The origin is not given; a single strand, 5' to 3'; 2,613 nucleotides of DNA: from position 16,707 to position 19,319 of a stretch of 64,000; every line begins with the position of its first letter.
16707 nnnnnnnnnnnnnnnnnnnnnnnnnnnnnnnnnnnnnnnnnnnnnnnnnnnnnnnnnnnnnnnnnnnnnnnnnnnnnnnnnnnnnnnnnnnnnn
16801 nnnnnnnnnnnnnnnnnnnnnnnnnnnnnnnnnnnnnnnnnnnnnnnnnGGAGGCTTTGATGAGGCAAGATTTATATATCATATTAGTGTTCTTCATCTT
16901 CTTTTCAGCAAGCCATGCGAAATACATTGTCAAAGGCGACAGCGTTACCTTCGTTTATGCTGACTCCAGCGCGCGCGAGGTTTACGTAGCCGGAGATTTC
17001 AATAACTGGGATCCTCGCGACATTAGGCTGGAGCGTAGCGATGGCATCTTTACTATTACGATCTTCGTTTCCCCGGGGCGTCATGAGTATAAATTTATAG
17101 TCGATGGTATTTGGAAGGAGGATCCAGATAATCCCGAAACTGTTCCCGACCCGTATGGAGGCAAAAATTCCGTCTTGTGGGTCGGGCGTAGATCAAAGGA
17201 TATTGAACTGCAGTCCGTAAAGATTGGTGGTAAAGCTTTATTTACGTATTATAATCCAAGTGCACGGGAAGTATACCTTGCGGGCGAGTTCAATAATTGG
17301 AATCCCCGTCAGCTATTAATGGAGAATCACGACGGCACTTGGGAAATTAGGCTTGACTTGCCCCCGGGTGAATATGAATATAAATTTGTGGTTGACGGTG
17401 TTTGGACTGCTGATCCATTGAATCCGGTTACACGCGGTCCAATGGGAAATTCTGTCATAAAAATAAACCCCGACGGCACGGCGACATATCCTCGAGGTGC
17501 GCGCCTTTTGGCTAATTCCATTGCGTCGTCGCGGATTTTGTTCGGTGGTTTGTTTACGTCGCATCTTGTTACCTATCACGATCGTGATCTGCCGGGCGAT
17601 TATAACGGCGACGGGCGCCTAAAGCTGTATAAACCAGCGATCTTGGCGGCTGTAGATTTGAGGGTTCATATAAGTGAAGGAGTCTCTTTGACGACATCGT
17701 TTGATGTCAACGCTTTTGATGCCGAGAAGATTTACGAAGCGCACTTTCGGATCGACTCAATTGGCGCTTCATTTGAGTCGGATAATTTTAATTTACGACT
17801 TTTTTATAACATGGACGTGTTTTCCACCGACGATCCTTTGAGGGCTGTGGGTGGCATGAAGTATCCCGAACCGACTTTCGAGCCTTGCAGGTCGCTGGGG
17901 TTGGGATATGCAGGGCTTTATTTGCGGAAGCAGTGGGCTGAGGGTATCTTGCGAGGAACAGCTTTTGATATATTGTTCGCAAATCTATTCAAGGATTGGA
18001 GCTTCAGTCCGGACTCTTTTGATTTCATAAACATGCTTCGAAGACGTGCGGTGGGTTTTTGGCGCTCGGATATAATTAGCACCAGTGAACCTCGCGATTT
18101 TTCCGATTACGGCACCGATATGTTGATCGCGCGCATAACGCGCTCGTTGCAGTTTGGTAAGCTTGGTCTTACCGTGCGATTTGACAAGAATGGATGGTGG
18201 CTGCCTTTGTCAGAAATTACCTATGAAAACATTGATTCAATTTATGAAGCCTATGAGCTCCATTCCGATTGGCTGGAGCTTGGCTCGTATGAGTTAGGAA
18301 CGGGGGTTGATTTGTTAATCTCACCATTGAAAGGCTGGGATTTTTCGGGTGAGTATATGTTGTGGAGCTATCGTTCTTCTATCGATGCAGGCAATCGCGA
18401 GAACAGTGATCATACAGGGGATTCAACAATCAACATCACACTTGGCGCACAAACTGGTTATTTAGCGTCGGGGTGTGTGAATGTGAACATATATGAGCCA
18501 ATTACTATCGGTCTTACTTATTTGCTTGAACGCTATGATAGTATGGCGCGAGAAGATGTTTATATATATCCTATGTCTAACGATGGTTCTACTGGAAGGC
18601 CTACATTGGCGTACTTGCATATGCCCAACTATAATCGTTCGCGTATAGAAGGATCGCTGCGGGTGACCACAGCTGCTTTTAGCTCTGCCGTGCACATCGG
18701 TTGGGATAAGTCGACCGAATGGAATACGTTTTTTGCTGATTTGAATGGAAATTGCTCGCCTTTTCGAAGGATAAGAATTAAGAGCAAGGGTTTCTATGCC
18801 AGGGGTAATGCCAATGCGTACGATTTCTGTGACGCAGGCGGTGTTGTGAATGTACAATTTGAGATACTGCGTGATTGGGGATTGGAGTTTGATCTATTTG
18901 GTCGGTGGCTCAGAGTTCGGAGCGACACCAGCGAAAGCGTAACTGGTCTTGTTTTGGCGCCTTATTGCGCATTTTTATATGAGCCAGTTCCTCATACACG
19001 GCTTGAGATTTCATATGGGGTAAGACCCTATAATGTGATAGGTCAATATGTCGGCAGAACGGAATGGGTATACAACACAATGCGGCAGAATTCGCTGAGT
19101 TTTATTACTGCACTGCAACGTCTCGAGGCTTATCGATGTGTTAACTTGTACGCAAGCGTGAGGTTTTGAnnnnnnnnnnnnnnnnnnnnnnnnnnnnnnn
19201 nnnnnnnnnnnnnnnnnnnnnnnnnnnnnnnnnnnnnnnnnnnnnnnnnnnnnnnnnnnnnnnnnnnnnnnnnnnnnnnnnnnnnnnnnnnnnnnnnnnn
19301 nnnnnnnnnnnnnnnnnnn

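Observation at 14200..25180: AT-rich island encoding an alpha-glucan capture and import system of unusual composition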

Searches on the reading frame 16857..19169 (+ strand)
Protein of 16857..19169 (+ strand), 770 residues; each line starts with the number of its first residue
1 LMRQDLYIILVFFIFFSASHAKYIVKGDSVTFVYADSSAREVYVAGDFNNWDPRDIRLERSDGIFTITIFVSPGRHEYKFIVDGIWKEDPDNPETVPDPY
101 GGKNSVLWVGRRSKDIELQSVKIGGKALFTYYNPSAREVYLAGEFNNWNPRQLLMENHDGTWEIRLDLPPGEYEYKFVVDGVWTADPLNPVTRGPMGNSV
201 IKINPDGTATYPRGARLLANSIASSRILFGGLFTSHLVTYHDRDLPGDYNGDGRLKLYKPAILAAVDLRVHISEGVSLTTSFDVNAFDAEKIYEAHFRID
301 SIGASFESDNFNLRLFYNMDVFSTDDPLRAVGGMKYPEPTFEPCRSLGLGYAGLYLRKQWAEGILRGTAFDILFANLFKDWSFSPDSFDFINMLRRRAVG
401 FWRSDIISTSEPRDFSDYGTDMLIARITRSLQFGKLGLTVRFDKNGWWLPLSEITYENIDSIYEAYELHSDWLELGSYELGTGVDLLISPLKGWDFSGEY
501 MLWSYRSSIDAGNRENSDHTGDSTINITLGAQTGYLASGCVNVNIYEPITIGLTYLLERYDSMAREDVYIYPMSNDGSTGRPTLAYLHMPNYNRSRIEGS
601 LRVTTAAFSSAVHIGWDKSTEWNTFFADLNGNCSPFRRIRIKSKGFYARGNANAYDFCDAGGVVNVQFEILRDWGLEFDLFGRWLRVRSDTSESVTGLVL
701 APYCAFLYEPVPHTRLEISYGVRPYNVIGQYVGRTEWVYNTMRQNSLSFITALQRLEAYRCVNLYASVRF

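Call 5: search_protein_families(library=pfam, proteins=[window:16857-19169:+], max_evalue=0.01)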
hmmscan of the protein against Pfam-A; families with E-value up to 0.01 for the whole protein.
window:16857-19169:+ (770 aa): 4 families
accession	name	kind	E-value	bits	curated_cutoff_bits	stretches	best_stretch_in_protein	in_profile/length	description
PF16561.11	AMPK1_CBM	-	8.3e-35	119.3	26.8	2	133-200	8-74/85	Glycogen recognition site of AMP-activated protein kinase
PF02922.24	CBM_48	-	1.3e-18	67.5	22.4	2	126-183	12-72/83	Carbohydrate-binding module 48 (Isoamylase N-terminal domain)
PF22058.2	X25_BaPul_like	-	2.8e-10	40.6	27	1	143-186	13-59/87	Pullulanase X25 domain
PF16760.10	CBM53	-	0.002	18.8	27.6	0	131-174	4-54/57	Starch/carbohydrate-binding module (family 53)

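Call 6: search_protein_families(library=ncbifam, proteins=[window:16857-19169:+], max_evalue=0.01)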
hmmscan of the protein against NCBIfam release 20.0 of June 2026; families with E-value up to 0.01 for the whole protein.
window:16857-19169:+ (770 aa): 7 families
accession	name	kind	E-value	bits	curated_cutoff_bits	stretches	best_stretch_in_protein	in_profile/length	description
NF008967.0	PRK12313.1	equivalog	2e-11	42.9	577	2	126-180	39-94/633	1,4-alpha-glucan branching protein GlgB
NF003811.1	PRK05402.1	equivalog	4.3e-11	42.1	741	2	127-180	31-86/619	1,4-alpha-glucan branching protein GlgB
TIGR01515.1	branching_enzym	equivalog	6.3e-08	31.6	463.95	1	127-168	30-73/607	1,4-alpha-glucan branching enzyme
NF009221.0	PRK12568.1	equivalog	1.2e-06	26.9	1270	0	127-179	155-208/745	1,4-alpha-glucan branching enzyme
NF052315.1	T9SS_plug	equivalog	4.6e-05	22.7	100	0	134-180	292-342/385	type IX secretion system plug protein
NF011294.0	PRK14706.1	equivalog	0.00036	18.9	1284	0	28-101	41-111/642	1,4-alpha-glucan branching enzyme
NF011293.0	PRK14705.1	equivalog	0.0048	14.5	2376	0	26-72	636-684/1224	1,4-alpha-glucan branching enzyme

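Call 8: find_homologous_proteins(query=window:16857-19169:+)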
Query window:16857-19169:+ (770 aa): 311 proteins with E <= 0.001 among 8000 candidates; the best 120 are listed.
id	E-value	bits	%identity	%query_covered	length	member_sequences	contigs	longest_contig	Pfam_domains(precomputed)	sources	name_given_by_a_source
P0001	0.0e+0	1804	100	100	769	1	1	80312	PF02922.25,PF16561.12,PF22058.3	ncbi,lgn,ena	-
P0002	1.5e-223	762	47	99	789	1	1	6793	PF02922.25,PF16561.12,PF22058.3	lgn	-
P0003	9.1e-222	757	46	100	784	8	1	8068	PF02922.25,PF16561.12,PF22058.3,PF16760.11,PF26120.1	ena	-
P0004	3.4e-214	732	45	98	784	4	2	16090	PF02922.25,PF16561.12,PF22058.3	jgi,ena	-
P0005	1.4e-211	723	46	99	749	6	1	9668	PF02922.25,PF16561.12,PF22058.3,PF26120.1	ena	-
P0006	3.1e-211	722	44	99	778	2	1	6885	PF02922.25,PF16561.12,PF22058.3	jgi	-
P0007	9.3e-211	720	46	99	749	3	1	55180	PF02922.25,PF16561.12,PF22058.3,PF26120.1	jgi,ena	-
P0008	3.7e-200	685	44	100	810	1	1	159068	PF02922.25,PF16561.12,PF22058.3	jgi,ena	-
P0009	1.5e-172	594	51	67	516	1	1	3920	PF02922.25,PF16561.12,PF22058.3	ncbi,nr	ncbi:glycogen-binding domain-containing protein, partial [bacterium]|nr:glycogen-binding domain-cont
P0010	1.6e-130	455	46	21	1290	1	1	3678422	PF02922.25,PF22058.3,PF22026.3,PF00686.26,PF27330.1,PF00128.32,PF16561.12,PF16657.12,PF22433.4,PF16760.11,PF02903.21,PF26120.1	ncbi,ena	-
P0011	4.5e-116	407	30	96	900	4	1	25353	PF02922.25,PF16561.12,PF22058.3,PF26120.1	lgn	-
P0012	1.5e-102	362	30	97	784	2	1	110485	PF02922.25,PF16561.12,PF22058.3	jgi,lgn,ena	-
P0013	5.7e-98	347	38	30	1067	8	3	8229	PF02922.25,PF00128.32,PF16561.12,PF22058.3,PF16657.12,PF16760.11,PF22026.3,PF00686.26,PF02903.21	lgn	-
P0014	6.4e-92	327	30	100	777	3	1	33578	PF02922.25,PF16561.12,PF22058.3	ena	-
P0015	4.3e-89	318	37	29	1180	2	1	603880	PF02922.25,PF00128.32,PF16561.12,PF22058.3,PF16657.12,PF16760.11,PF22026.3,PF00686.26,PF02903.21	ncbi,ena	-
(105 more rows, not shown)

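Call 9: find_encoding_contigs(protein=P0001, flank=10000, max_places=3)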
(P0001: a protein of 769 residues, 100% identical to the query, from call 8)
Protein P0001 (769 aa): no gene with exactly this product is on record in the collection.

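Call 10: find_encoding_contigs(protein=P0008, flank=10000, max_places=2)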
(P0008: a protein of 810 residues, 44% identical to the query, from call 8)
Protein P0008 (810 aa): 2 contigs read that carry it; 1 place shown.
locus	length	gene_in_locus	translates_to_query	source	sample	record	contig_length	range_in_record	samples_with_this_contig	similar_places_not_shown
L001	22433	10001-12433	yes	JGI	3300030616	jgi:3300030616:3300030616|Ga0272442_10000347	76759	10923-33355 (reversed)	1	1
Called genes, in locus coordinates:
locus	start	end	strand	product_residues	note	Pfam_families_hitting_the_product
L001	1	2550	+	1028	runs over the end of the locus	PF01364:Peptidase_C25, PF18962:Por_Secre_tail (faint)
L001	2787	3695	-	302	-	PF00389:2-Hacid_dh, PF02826:2-Hacid_dh_C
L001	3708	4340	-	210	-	PF00440:TetR_N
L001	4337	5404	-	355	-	PF00266:Aminotran_5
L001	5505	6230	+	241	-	PF11967:RecO_N, PF02565:RecO_C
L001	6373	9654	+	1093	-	PF00580:UvrD-helicase, PF13245:AAA_19, PF13538:UvrD_C_2 (faint), PF13361:UvrD_C, PF12705:PDDEXK_1 (weak)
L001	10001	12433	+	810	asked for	PF02922:CBM_48, PF16561:AMPK1_CBM, PF22058:X25_BaPul_like (faint), PF02922:CBM_48, PF16561:AMPK1_CBM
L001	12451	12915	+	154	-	PF16561:AMPK1_CBM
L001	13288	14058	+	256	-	PF03649:UPF0014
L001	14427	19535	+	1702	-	PF13860:FlgD_ig, PF18962:Por_Secre_tail (weak)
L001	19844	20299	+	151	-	PF04361:DUF494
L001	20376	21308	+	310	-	PF13557:Phenol_MetA_deg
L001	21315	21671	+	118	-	PF01155:HypA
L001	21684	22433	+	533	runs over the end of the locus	PF00989:PAS, PF08448:PAS_4, PF13188:PAS_8 (weak), PF13426:PAS_9, PF00512:HisKA, PF02518:HATPase_c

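Call 11: find_encoding_contigs(protein=P0007, flank=10000, max_places=2)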
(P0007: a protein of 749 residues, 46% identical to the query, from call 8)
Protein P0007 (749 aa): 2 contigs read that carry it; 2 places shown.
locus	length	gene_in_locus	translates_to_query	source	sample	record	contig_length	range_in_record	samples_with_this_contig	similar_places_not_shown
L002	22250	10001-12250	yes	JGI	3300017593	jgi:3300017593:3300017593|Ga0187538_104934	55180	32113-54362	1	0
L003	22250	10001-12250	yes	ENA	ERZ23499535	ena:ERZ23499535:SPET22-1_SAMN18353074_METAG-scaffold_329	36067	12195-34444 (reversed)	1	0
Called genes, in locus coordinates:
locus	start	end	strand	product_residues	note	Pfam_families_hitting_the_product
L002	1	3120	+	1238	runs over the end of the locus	PF18962:Por_Secre_tail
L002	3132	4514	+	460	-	PF16561:AMPK1_CBM (faint), PF22058:X25_BaPul_like (faint), PF18962:Por_Secre_tail (weak)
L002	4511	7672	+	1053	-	PF13620:CarboxypepD_reg (faint), PF09985:Glucodextran_C, PF13585:CHU_C (faint)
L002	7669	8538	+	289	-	-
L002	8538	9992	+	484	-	-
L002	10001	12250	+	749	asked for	PF02922:CBM_48, PF16561:AMPK1_CBM, PF22058:X25_BaPul_like (faint), PF26120:CBM_1st_SusF (faint), PF02922:CBM_48, PF16561:AMPK1_CBM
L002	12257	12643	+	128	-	PF02922:CBM_48 (weak), PF16561:AMPK1_CBM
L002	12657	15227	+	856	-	PF02922:CBM_48, PF16561:AMPK1_CBM, PF03065:Glyco_hydro_57, PF00686:CBM_20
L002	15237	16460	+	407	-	PF01547:SBP_bac_1, PF13416:SBP_bac_8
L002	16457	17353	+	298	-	PF00528:BPD_transp_1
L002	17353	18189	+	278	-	PF00528:BPD_transp_1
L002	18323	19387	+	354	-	PF02463:SMC_N (faint), PF03215:Rad17 (weak), PF00005:ABC_tran, PF13304:AAA_21 (faint), PF17912:OB_MalK, PF08402:TOBE_2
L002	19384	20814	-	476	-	PF01943:Polysacc_synt, PF13440:Polysacc_synt_3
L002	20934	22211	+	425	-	PF13562:NTP_transf_4, PF00132:Hexapep (faint)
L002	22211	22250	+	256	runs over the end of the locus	PF02405:MlaE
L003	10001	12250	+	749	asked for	PF02922:CBM_48, PF16561:AMPK1_CBM, PF22058:X25_BaPul_like (faint), PF26120:CBM_1st_SusF (faint), PF02922:CBM_48, PF16561:AMPK1_CBM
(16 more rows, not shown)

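Call 13: find_encoding_contigs(protein=P0012, flank=10000, max_places=2)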
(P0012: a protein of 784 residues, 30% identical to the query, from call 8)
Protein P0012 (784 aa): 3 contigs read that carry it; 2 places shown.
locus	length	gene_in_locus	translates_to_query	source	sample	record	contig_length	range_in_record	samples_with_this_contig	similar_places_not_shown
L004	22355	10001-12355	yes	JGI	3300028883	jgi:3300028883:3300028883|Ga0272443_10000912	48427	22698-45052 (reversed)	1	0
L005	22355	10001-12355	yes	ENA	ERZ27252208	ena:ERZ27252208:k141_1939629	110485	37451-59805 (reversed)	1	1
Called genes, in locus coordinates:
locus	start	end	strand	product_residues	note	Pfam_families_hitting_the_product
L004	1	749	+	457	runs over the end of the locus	PF00149:Metallophos, PF18962:Por_Secre_tail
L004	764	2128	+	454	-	PF18962:Por_Secre_tail (faint)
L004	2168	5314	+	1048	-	PF09985:Glucodextran_C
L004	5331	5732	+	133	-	-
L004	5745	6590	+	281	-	-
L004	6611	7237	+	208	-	-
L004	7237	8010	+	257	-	PF01048:PNP_UDP_1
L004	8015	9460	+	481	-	-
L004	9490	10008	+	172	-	-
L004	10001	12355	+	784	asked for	PF02922:CBM_48, PF16561:AMPK1_CBM, PF22058:X25_BaPul_like (faint), PF02922:CBM_48, PF16561:AMPK1_CBM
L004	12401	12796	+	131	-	PF02922:CBM_48 (weak), PF16561:AMPK1_CBM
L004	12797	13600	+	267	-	PF12838:Fer4_7 (faint), PF14697:Fer4_21 (faint), PF13484:Fer4_16 (faint), PF25160:LdpA_Fe-S-bd (faint), PF00037:Fer4 (weak), PF12797:Fer4_2 (faint), PF12837:Fer4_6 (faint), PF13237:Fer4_10 (weak), +1 more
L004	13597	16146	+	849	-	PF02922:CBM_48, PF16561:AMPK1_CBM, PF03065:Glyco_hydro_57, PF00686:CBM_20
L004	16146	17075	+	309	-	PF01699:Na_Ca_ex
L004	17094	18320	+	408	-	PF01547:SBP_bac_1, PF13416:SBP_bac_8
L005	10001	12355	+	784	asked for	PF02922:CBM_48, PF16561:AMPK1_CBM, PF22058:X25_BaPul_like (faint), PF02922:CBM_48, PF16561:AMPK1_CBM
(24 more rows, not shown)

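Call 14: find_encoding_contigs(protein=P0014, flank=10000, max_places=2)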
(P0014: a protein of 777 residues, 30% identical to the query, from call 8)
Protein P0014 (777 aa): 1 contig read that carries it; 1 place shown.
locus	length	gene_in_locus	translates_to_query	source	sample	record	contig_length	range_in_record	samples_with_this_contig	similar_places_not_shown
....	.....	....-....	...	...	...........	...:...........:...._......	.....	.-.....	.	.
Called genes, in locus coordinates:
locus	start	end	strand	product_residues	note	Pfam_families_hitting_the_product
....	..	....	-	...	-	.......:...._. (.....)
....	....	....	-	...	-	-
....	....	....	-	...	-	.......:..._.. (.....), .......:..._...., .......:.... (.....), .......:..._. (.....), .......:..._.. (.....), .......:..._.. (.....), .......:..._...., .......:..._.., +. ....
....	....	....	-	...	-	-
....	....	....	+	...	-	-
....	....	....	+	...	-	-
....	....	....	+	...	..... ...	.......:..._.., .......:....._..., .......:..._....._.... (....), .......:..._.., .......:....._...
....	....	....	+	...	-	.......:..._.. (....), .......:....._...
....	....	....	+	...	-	-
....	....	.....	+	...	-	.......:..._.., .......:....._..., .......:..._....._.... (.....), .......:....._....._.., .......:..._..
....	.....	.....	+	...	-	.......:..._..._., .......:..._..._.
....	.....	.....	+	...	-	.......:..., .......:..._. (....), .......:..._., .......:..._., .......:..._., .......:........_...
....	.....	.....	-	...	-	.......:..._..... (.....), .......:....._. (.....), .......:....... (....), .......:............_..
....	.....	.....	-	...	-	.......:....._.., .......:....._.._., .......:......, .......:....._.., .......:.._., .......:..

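Call 26: find_related_loci(query=A1, collection=genome_contigs, flank=10000)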
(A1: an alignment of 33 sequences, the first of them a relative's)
Query A1 (481 aa) in genome_contigs; peptide patterns used: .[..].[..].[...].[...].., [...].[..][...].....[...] (x = any residue, [..] = any of these).
103 stretches matched a pattern; 80 encode a relative of the query (tblastn E <= 1e-3); 79 distinct loci.
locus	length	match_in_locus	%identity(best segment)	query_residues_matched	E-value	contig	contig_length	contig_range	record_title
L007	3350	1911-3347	65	5-481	0e+0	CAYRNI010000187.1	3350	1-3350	MAG TPA_asm: uncultured bacterium isolate binchicken_co357_32 genome assembly, contig: NODE_17299_length_3350_cov_11.438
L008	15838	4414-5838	65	7-481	0e+0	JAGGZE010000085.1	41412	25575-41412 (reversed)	MAG: bacterium isolate AUK196 PB_MBMC_150_c_000000000043, whole genome shotgun sequence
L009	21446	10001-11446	63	6-481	0e+0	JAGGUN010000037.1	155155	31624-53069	MAG: bacterium isolate AUK075 PB_MBMC_029_c_000000000036, whole genome shotgun sequence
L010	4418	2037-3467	64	7-481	0e+0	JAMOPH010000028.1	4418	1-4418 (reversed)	MAG: bacterium isolate 4559-240_metabat1_scaf2bin.028 4559-240_scaffold_11838_c1, whole genome shotgun sequence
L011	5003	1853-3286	45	8-481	1e-142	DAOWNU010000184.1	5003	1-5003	MAG TPA_asm: bacterium isolate CSMAG_3036 CSMAG_3036_k141_12531_length_5003_cov_17.0000, whole genome shotgun sequence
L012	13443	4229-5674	44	1-481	2e-135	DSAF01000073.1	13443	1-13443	MAG TPA_asm: Candidatus Zixiibacteriota bacterium isolate SpSt-1142 Ga0129302_1002386, whole genome shotgun sequence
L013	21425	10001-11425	44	7-481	2e-134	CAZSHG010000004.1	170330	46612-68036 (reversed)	MAG TPA_asm: uncultured bacterium isolate binchicken_co17_265 genome assembly, contig: NODE_196_length_170330_cov_7.0431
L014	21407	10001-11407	44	7-474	4e-127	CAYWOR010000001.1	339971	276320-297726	MAG TPA_asm: uncultured bacterium isolate SRP241326_co3_316 genome assembly, contig: NODE_14_length_339971_cov_16.432783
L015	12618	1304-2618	58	6-481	1e-117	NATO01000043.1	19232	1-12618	MAG: candidate division Zixibacteria bacterium 4484_93 ex4484_93_scaffold_5747, whole genome shotgun sequence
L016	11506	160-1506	37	22-481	6e-78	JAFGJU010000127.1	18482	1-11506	MAG: Candidatus Eisenbacteria bacterium isolate Zod_Metabat.294 k87_3468210, whole genome shotgun sequence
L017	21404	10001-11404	36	8-481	2e-77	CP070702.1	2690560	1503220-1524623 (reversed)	MAG: Candidatus Eiseniibacteriota bacterium isolate bin56 chromosome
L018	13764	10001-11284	35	38-481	2e-75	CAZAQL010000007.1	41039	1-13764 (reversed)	MAG TPA_asm: uncultured bacterium isolate SRP332253_co2_145 genome assembly, contig: NODE_818_length_41039_cov_4.841792,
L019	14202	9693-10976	34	38-481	6e-74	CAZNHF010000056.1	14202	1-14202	MAG TPA_asm: uncultured bacterium isolate binchicken_co109_8 genome assembly, contig: NODE_932_length_14202_cov_10.28083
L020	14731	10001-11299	34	38-481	1e-71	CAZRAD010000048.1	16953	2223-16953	MAG TPA_asm: uncultured bacterium isolate binchicken_co334_58 genome assembly, contig: NODE_5863_length_16953_cov_5.3113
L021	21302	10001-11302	34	38-481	1e-69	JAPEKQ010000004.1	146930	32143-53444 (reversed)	MAG: bacterium isolate MAG173-P120 NODE_4_length_146930_cov_138.793692, whole genome shotgun sequence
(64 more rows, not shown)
